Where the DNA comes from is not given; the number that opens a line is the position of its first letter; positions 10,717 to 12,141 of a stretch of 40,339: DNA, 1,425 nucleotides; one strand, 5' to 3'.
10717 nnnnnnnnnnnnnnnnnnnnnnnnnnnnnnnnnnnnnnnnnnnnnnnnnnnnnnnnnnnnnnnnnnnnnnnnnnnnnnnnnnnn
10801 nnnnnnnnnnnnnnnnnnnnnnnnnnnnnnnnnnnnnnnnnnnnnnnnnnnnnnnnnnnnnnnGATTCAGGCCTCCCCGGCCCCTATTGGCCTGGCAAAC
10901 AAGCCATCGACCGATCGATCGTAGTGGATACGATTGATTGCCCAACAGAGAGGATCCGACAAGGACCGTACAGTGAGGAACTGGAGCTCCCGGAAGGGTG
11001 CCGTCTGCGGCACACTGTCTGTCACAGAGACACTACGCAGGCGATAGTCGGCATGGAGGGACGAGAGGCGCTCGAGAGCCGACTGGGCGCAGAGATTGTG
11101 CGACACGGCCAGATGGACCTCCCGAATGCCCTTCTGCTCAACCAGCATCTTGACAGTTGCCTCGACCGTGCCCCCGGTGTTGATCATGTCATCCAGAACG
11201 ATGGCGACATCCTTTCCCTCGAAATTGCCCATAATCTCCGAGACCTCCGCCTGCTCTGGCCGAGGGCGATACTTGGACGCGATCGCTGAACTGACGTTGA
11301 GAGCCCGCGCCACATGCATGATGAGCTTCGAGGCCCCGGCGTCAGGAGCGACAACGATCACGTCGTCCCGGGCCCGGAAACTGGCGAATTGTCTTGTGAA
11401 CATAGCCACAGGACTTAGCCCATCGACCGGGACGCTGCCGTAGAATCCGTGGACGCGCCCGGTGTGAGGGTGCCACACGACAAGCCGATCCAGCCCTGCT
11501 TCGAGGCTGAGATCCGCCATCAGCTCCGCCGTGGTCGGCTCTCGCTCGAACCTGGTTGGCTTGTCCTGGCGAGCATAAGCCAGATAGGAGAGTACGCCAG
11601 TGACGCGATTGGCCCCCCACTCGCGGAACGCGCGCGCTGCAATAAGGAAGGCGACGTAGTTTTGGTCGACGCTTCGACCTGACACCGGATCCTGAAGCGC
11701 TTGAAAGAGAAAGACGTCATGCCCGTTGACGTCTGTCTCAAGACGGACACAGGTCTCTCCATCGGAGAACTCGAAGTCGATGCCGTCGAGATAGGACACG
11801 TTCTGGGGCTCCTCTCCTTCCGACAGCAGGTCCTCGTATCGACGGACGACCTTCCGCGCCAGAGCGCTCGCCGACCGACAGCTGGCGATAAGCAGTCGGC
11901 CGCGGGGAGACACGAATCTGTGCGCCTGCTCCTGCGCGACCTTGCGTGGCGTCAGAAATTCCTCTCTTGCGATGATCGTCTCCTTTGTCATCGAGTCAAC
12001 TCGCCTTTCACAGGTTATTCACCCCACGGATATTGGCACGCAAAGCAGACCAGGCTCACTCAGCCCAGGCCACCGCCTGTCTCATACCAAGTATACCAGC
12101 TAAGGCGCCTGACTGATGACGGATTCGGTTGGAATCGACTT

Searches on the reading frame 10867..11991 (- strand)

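Call 13: search_protein_families(library=pfam, proteins=[window:10867-11991:-], max_evalue=0.001)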
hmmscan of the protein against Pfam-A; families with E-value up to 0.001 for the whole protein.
window:10867-11991:- (374 aa): 4 families
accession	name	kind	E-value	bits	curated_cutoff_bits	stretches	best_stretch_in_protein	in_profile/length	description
PF13793.12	Pribosyltran_N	-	2.6e-20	72.9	25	1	34-166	2-117/117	N-terminal domain of ribose phosphate pyrophosphokinase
PF00156.33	Pribosyltran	-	9.7e-12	44.9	26.3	1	209-298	29-124/158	Phosphoribosyl transferase domain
PF14572.12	Pribosyl_synth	-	8.6e-08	32.8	27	1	252-365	76-183/184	Phosphoribosyl synthetase-associated domain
PF14681.12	UPRTase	-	2.2e-05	24.5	27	1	259-323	119-182/206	Uracil phosphoribosyltransferase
